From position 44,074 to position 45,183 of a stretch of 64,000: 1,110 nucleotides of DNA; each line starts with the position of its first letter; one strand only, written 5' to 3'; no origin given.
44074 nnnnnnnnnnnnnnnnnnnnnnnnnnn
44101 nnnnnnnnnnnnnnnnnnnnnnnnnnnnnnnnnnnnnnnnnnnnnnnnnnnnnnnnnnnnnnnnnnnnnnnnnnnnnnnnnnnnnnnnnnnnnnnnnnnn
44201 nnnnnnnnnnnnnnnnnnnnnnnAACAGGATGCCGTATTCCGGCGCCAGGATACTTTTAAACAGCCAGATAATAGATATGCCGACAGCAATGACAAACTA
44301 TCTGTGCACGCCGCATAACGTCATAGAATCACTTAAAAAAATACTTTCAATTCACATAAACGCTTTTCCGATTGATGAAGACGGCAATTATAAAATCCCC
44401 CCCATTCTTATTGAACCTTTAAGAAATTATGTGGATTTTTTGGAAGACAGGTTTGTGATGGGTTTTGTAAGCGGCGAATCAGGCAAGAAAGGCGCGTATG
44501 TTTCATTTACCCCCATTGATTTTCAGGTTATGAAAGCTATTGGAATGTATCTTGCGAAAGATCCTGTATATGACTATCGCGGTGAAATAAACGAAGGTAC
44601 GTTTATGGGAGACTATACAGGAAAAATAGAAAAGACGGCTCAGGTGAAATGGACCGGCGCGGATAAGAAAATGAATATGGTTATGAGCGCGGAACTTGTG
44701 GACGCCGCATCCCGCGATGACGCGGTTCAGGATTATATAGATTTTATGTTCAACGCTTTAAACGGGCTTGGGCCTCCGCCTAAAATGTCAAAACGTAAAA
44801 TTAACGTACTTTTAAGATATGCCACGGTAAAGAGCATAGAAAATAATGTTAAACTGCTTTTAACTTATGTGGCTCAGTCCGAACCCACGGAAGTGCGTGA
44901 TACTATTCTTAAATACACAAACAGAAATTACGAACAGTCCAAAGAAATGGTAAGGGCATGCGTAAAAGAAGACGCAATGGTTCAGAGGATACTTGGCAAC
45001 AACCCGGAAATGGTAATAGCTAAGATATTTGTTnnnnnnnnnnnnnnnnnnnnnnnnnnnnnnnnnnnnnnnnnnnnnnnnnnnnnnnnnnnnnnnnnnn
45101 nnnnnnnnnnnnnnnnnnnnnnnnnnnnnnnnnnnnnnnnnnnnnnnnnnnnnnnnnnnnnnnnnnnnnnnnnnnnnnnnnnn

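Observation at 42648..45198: Consensus-promoter-driven orphan cNMP-binding domain protein followed by a 594-aa protein of no recognisable family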

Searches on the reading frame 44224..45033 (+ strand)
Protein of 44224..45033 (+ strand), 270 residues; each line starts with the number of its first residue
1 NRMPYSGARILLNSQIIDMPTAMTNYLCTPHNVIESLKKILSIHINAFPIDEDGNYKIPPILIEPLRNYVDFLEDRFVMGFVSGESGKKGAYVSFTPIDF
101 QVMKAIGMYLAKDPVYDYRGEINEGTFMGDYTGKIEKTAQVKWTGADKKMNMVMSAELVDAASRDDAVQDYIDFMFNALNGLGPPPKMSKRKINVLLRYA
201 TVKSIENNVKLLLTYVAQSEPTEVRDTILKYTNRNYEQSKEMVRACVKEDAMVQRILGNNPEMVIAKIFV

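Call 45: search_protein_families(library=pfam, alignment_id=A2, max_evalue=0.1)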
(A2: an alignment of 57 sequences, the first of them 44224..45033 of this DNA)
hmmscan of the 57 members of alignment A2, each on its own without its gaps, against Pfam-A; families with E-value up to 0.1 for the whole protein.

A. member 1, window:44224-45033:+ (270 aa): 0 families

B. families by the number of members that match (of 57 scanned): 27 families (the first 25 are shown)
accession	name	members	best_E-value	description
PF19383.4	DUF5958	4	0.0087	Family of unknown function (DUF5958)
PF05772.17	NinB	3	0.013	NinB protein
PF11887.13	Mce4_CUP1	2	0.0068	Cholesterol uptake porter CUP1 of Mce4, putative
PF07889.17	DUF1664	2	0.0082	Protein of unknown function (DUF1664)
PF17076.12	SBE2_C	1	0.00045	SBE2, C-terminal domain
PF12308.13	Noelin-1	1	0.0045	Neurogenesis glycoprotein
PF17749.6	MIP-T3_C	1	0.0045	Microtubule-binding protein MIP-T3 C-terminal region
PF00621.25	RhoGEF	1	0.0053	RhoGEF domain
PF20840.3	DUF5382_N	1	0.0085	Family of unknown function (DUF5382) N-terminal domain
PF24100.1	DUF7381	1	0.009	Domain of unknown function (DUF7381)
PF16526.10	CLZ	1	0.011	C-terminal leucine zipper domain of cyclic nucleotide-gated channels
PF07200.18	Mod_r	1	0.012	Modifier of rudimentary (Mod(r)) protein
PF20208.3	ARPP-1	1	0.017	ARG and Rhodanese-Phosphatase-superfamily-associated Protein domain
PF22905.2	Hydro_N_hd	1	0.023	Hydrolase N-terminal helical domain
PF09969.14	DUF2203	1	0.037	Uncharacterized conserved protein (DUF2203)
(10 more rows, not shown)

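Call 53: predict_structure(alignment_id=A2)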
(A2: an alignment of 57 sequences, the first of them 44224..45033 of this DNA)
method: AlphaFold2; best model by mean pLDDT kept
length: 270 residues; sequences in the alignment: 57
mean_pLDDT: 90.9   pTM: 0.84
mean pLDDT of the five models: 90.9, 89.7, 87.7, 87.5, 87.2
residues with pLDDT >= 90: 203; 70-90: 58; 50-70: 6; < 50: 3
segments of 3 or more residues with pLDDT < 50: 1-3
pLDDT, mean of each block of 10 residues (from residue 1): 57 84 93 97 97 95 94 95 93 96 97 90 91 79 75 74 92 96 92 96 97 96 96 96 96 94 94
secondary structure, 60 per line:
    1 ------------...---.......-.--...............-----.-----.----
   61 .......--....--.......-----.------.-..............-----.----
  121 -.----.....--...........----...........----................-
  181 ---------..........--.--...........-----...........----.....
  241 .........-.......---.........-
elements in order: H19-25 H30-43 E61-67 E70-73 E76-82 H97-110 H127-131 E134-144 E149-159 H164-179 H190-199 H205-215 H221-231 H236-249 H251-257 H261-269
